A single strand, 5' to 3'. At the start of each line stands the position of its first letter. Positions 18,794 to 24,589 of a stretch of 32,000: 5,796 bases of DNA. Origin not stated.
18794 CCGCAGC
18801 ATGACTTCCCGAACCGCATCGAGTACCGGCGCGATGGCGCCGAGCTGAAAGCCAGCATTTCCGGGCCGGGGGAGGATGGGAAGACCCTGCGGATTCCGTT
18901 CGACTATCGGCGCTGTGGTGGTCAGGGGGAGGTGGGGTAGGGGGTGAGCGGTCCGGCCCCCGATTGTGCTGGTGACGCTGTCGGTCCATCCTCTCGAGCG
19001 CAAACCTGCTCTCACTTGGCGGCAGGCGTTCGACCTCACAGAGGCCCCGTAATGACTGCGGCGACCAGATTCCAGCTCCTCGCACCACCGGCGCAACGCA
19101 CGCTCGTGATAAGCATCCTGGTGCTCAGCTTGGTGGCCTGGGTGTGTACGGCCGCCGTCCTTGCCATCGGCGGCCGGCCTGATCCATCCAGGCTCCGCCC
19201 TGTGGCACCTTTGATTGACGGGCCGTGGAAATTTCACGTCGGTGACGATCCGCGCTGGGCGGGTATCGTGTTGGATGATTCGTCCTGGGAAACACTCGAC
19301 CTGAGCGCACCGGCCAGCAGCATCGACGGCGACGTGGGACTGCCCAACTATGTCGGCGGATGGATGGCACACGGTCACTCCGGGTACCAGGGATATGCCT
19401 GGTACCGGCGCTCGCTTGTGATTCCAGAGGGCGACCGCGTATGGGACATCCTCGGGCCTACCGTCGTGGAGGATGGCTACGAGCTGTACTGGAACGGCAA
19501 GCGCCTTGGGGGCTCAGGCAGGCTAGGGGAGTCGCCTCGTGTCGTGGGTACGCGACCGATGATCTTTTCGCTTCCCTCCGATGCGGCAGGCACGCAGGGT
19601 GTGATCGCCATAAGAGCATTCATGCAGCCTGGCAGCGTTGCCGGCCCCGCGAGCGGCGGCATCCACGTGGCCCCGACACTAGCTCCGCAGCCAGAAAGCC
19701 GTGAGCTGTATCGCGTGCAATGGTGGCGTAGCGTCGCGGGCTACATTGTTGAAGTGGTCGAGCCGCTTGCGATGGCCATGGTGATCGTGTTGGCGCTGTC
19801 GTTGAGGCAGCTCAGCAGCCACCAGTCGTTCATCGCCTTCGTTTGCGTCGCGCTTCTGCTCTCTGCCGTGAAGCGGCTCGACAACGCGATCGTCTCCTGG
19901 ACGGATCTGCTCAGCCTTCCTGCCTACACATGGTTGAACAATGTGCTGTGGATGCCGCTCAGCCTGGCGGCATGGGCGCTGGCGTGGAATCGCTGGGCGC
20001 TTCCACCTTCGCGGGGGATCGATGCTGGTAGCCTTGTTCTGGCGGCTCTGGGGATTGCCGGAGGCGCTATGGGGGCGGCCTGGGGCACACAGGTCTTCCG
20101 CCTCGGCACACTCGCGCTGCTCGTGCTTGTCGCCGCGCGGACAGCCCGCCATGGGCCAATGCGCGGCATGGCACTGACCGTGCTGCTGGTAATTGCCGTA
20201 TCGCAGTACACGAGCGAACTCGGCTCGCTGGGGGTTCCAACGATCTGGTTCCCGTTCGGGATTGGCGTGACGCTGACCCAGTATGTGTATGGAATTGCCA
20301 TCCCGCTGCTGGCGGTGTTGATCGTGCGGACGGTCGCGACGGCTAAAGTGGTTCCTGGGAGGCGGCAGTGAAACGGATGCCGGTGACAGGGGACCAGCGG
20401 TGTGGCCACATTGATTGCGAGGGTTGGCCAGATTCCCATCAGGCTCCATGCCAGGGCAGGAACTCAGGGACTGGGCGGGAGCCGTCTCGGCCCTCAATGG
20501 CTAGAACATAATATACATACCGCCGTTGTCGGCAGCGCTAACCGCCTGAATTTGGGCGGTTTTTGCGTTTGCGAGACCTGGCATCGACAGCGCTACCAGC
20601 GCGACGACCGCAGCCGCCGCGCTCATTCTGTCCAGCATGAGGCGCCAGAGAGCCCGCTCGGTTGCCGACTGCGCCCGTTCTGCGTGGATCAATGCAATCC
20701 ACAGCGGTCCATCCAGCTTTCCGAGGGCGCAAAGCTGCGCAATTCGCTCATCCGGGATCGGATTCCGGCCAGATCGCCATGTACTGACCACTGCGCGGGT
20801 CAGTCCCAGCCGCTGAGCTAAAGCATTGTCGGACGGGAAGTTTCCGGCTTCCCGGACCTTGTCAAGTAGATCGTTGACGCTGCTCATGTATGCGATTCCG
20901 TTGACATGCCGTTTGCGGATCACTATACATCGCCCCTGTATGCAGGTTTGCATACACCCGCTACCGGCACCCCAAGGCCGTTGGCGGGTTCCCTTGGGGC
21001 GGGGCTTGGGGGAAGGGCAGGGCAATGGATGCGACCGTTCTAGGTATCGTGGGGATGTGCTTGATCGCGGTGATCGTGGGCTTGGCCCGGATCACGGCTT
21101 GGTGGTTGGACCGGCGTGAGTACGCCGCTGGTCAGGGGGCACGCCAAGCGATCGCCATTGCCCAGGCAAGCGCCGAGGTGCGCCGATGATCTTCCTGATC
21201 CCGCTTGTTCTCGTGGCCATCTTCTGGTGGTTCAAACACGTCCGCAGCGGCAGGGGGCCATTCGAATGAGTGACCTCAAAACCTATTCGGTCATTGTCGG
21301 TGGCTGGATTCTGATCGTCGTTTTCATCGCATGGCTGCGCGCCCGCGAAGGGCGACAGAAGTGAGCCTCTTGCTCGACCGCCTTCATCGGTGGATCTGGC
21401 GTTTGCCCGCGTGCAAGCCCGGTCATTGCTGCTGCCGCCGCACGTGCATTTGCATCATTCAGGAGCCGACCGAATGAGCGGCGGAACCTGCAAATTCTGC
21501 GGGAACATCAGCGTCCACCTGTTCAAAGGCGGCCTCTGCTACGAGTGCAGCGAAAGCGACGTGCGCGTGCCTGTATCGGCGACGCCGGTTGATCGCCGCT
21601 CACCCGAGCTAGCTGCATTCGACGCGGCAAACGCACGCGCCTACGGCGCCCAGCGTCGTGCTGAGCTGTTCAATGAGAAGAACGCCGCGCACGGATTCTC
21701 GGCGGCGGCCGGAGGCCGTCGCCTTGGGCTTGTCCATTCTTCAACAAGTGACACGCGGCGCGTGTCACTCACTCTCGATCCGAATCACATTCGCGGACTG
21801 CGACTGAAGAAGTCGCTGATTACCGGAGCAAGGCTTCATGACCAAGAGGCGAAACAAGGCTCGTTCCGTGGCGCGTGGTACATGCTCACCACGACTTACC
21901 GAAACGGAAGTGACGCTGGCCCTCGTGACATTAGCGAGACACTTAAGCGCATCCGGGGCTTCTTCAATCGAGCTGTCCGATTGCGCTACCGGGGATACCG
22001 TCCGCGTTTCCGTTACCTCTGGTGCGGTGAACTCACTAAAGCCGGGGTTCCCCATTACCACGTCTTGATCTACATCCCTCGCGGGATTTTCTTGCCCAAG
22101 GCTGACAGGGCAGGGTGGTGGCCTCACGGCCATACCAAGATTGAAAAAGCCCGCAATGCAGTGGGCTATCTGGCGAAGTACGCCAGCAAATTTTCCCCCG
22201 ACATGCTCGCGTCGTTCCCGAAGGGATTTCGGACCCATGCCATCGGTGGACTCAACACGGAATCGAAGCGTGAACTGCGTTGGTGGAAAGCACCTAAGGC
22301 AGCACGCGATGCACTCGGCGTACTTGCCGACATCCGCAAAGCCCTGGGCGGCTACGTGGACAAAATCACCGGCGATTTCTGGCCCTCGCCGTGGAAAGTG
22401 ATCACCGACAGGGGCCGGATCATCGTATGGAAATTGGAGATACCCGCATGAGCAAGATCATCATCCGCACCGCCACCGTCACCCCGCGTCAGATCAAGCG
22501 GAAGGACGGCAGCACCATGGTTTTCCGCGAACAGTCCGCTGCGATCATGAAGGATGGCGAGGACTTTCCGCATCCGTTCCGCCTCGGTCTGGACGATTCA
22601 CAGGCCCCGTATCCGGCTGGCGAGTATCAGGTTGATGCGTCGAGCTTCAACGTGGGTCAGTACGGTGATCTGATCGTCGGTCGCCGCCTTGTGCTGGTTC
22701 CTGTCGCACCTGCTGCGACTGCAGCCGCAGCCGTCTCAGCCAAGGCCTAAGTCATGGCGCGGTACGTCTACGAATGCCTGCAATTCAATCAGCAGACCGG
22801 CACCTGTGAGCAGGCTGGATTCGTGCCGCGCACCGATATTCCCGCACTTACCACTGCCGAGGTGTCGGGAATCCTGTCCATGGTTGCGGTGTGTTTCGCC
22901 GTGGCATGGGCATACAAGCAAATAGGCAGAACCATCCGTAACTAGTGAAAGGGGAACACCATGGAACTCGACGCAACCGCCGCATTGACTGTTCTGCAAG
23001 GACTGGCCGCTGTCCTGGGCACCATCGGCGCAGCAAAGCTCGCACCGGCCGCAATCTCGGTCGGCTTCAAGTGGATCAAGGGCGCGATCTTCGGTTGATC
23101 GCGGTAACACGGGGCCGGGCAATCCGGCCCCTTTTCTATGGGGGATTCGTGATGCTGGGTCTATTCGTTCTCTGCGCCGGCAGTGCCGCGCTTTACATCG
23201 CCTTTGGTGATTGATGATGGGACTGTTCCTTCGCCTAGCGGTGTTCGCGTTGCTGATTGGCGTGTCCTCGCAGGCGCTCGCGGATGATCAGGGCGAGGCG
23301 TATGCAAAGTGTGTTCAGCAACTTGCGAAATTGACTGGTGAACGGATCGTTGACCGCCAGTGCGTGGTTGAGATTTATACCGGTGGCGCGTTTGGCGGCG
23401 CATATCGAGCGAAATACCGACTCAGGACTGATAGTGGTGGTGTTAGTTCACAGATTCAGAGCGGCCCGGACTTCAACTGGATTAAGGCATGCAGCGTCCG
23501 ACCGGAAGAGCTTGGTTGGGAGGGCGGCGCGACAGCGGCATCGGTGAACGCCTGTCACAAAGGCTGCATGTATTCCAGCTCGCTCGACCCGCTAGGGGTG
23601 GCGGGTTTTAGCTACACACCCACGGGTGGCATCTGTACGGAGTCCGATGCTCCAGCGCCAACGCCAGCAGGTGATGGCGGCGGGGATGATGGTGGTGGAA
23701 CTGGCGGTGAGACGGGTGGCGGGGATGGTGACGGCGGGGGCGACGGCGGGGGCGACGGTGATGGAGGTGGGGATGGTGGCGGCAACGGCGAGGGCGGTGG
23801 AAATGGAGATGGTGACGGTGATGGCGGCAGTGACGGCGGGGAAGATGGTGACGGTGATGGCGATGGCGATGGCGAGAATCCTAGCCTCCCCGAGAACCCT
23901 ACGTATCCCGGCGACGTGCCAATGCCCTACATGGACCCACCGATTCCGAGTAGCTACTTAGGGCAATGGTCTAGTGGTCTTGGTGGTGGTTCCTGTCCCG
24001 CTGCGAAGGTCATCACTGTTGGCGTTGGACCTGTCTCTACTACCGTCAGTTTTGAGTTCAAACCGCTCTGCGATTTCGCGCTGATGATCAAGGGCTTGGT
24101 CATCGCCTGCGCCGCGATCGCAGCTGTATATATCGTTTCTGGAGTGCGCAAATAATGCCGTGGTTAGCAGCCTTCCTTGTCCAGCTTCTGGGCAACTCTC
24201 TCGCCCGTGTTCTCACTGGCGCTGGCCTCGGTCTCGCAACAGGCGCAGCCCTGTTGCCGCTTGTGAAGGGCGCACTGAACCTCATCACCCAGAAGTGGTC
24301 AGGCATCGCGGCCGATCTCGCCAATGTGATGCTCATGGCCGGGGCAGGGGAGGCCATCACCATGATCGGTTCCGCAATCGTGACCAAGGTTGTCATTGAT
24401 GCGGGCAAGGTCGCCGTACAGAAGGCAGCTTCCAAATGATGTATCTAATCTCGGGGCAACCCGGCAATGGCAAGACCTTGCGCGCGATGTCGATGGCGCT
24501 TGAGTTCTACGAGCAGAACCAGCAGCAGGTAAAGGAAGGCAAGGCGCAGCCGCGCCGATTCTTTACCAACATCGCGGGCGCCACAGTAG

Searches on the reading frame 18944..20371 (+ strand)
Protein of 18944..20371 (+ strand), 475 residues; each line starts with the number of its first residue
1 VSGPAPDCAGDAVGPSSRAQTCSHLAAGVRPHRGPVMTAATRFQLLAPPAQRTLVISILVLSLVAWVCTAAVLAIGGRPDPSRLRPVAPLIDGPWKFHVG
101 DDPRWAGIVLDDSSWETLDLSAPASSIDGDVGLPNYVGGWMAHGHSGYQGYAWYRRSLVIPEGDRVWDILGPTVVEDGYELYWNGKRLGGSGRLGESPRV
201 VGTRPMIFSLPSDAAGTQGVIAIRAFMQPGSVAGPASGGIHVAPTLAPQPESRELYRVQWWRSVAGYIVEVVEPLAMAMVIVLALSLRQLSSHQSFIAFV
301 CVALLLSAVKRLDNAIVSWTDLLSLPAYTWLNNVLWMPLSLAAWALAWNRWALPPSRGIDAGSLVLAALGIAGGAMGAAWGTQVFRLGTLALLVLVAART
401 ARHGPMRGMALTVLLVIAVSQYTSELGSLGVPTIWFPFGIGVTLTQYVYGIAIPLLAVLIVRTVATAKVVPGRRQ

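Call 16: search_protein_families(library=pfam, proteins=[window:18944-20371:+], max_evalue=0.001)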
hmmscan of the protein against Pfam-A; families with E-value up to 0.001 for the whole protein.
window:18944-20371:+ (475 aa): 0 families

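Call 19: find_related_loci(query=window:19052-20371:+, collection=genome_contigs, flank=10000)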
Query window:19052-20371:+ (439 aa) in genome_contigs; peptide patterns used: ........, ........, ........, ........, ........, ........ (x = any residue, [..] = any of these).
164 stretches matched a pattern; 47 encode a relative of the query (tblastn E <= 1e-3); 46 distinct loci.
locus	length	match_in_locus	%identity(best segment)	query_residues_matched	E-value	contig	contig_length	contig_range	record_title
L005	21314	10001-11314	79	1-438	0e+0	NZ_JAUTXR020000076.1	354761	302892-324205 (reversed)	Stenotrophomonas sp. RAC2 k141_772, whole genome shotgun sequence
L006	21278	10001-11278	70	1-428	0e+0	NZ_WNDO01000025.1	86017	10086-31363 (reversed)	MAG: Luteibacter sp. isolate cluster_DBSCAN_round1_2 GAK28_25, whole genome shotgun sequence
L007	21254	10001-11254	70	15-432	0e+0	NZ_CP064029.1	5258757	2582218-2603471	Dyella marensis strain CS5-B2 chromosome, complete genome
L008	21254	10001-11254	71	15-432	0e+0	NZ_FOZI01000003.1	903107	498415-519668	Dyella sp. OK004, whole genome shotgun sequence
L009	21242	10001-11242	70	15-428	0e+0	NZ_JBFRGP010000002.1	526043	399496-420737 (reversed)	Dyella sp. 2RAB6 SCAFFOLD_3, whole genome shotgun sequence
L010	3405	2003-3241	68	15-427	0e+0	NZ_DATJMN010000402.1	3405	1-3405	MAG: Dyella sp. isolate SMAG_U14836 k141_2904351, whole genome shotgun sequence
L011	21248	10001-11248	70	15-430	0e+0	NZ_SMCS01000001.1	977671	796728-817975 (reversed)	Luteibacter rhizovicinus strain LP_13_YM Ga0304825_101, whole genome shotgun sequence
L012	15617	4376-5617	68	15-428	0e+0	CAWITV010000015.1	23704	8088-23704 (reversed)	MAG: uncultured Acidobacteriaceae bacterium isolate MFD01213.bin.2.119 genome assembly, contig: contig_3156, whole genom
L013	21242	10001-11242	67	15-428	1e-173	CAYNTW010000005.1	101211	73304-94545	MAG TPA_asm: uncultured Steroidobacteraceae bacterium isolate SRP272529_co1_196 genome assembly, contig: NODE_157_length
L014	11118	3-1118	69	59-430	6e-173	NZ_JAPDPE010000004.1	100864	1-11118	Dyella silvatica strain RBB189 NODE_4_length_100864_cov_41.545748, whole genome shotgun sequence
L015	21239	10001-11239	68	15-428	3e-177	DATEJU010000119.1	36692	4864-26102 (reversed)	MAG TPA_asm: Paraburkholderia sp. isolate SMAG_U8872 k141_1182637, whole genome shotgun sequence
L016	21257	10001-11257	69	10-427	0e+0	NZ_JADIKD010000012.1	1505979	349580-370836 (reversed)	Dyella koreensis strain BB4 NODE_1_length_1505978_cov_116.059772, whole genome shotgun sequence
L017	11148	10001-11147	70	15-396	8e-92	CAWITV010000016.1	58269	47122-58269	MAG: uncultured Acidobacteriaceae bacterium isolate MFD01213.bin.2.119 genome assembly, contig: contig_3159, whole genom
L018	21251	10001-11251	36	16-413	5e-65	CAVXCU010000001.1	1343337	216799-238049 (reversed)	MAG: uncultured Alphaproteobacteria bacterium isolate MFD03399.bin.2.70 genome assembly, contig: contig_10647, whole gen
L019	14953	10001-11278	34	40-439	7e-55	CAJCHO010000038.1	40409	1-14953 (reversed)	Mycobacteriaceae bacterium isolate BOG_genome_mining.119 genome assembly, contig: k141_13408577, whole genome shotgun se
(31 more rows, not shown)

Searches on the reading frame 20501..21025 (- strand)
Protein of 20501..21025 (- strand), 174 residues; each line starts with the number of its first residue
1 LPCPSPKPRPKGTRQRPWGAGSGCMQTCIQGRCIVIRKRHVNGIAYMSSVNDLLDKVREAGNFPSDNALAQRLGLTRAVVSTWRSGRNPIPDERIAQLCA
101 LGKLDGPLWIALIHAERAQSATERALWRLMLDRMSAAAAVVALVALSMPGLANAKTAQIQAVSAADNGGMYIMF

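Call 34: search_protein_families(library=pfam, proteins=[window:20501-21025:-], max_evalue=0.01)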
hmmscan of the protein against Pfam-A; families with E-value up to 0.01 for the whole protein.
window:20501-21025:- (174 aa): 5 families
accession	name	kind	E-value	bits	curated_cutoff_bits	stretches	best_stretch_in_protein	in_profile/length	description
PF12472.13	DUF3693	-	6.6e-09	35.7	21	1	110-163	1-55/60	Phage related protein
PF07022.19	Phage_CI_repr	-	0.00017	22.3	22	1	53-98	2-46/65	Bacteriophage CI repressor helix-turn-helix domain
PF15943.11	YdaS_toxin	-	0.00019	21.6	30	1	66-98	11-43/65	Bacterial toxin YdaS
PF13443.12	HTH_26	-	0.0014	19.2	22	1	58-100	6-48/63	Cro/C1-type HTH DNA-binding domain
PF13560.12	HTH_31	-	0.0029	18.3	27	1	67-108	18-60/64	Helix-turn-helix domain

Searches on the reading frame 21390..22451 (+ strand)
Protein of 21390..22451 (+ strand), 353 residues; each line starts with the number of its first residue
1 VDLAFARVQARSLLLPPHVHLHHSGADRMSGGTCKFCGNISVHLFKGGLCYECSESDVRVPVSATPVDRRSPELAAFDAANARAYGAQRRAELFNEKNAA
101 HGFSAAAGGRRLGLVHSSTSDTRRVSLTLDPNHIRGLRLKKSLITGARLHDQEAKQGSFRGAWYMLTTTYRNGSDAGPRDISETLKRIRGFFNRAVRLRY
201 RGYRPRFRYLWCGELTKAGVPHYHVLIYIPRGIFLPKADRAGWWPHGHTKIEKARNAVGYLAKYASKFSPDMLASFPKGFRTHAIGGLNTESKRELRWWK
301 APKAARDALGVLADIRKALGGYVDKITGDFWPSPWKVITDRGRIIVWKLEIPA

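Call 34: search_protein_families(library=pfam, proteins=[window:21390-22451:+], max_evalue=0.01)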
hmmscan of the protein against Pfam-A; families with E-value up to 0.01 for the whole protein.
window:21390-22451:+ (353 aa): 1 family
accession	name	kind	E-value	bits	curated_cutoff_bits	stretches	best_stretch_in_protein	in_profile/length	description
PF23343.2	REP_ORF2-G2P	-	3.1e-28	98.4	27.8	1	164-267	2-97/99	Replication-associated protein ORF2/G2P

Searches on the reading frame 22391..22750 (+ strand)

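Call 34: search_protein_families(library=pfam, proteins=[window:22391-22750:+], max_evalue=0.01)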
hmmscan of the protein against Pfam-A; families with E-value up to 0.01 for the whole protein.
window:22391-22750:+ (119 aa): 1 family
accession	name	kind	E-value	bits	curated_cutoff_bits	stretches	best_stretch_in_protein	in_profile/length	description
PF02303.23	Phage_DNA_bind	-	3.3e-17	63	25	1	22-100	4-80/82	Helix-destabilising protein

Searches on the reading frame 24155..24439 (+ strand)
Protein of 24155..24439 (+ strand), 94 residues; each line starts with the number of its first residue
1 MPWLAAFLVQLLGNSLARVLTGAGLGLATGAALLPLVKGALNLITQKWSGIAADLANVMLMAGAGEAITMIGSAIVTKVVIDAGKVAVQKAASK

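Call 54: find_encoding_contigs(protein=window:24155-24439:+, flank=10000, max_places=10)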
Protein window:24155-24439:+ (94 aa): 23 contigs read that carry it; 10 places shown.
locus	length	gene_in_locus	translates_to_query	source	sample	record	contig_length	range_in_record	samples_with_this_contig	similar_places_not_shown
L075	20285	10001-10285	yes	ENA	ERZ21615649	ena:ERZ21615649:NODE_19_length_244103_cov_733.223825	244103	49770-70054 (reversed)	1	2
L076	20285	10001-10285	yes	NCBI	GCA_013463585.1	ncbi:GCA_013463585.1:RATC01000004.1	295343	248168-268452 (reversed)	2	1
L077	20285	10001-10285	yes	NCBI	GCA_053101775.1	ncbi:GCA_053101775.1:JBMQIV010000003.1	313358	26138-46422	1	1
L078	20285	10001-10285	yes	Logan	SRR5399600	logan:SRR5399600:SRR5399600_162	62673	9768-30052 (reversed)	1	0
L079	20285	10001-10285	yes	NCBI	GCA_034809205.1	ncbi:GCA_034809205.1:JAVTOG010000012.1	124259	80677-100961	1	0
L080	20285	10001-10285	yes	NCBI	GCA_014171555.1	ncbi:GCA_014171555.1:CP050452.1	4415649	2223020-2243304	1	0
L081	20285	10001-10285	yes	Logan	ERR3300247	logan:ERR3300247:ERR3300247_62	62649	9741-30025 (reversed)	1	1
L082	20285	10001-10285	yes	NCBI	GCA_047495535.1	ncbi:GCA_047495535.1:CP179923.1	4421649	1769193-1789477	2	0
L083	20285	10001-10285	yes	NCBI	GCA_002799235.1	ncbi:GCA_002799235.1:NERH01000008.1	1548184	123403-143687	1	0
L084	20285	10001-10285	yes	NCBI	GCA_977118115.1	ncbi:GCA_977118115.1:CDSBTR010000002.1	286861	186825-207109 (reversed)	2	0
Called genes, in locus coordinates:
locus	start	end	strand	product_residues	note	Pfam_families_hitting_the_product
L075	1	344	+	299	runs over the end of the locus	PF25919:BSH_CusB (faint), PF00364:Biotin_lipoyl (faint), PF25917:BSH_RND, PF25973:BSH_CzcB (weak), PF25963:Beta-barrel_AAEA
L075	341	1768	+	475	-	PF02321:OEP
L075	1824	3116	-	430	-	PF07992:Pyr_redox_2, PF13450:NAD_binding_8 (faint), PF13454:NAD_binding_9 (faint), PF00070:Pyr_redox (weak)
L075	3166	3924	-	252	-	PF00106:adh_short, PF08659:KR (weak), PF13561:adh_short_C2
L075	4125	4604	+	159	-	PF00583:Acetyltransf_1, PF13508:Acetyltransf_7, PF13673:Acetyltransf_10, PF08445:FR47 (weak)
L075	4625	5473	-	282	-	PF20240:DUF6597, PF00165:HTH_AraC (faint), PF12833:HTH_18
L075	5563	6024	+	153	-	PF19780:DUF6265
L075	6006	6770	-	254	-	PF12472:DUF3693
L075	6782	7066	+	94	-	-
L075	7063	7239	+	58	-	-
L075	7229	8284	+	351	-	PF02486:Rep_trans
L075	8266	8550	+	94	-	PF02303:Phage_DNA_bind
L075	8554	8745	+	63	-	-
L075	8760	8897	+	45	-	PF05356:Phage_Coat_B (weak)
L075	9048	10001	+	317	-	-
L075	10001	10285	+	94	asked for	PF10734:DUF2523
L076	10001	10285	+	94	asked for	PF10734:DUF2523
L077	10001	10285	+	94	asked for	PF10734:DUF2523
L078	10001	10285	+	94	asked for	PF10734:DUF2523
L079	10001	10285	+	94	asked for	PF10734:DUF2523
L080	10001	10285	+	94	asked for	PF10734:DUF2523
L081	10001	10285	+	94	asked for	PF10734:DUF2523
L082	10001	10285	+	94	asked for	PF10734:DUF2523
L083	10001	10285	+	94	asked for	PF10734:DUF2523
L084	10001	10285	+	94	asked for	PF10734:DUF2523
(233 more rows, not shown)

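Call 70: search_protein_families(library=pfam, proteins=[window:24155-24439:+], max_evalue=0.01)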
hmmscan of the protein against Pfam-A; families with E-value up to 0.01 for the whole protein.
window:24155-24439:+ (94 aa): 1 family
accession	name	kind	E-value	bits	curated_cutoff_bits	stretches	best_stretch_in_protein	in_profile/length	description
PF10734.14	DUF2523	-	5e-13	49.8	22.1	1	4-81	1-78/80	Protein of unknown function (DUF2523)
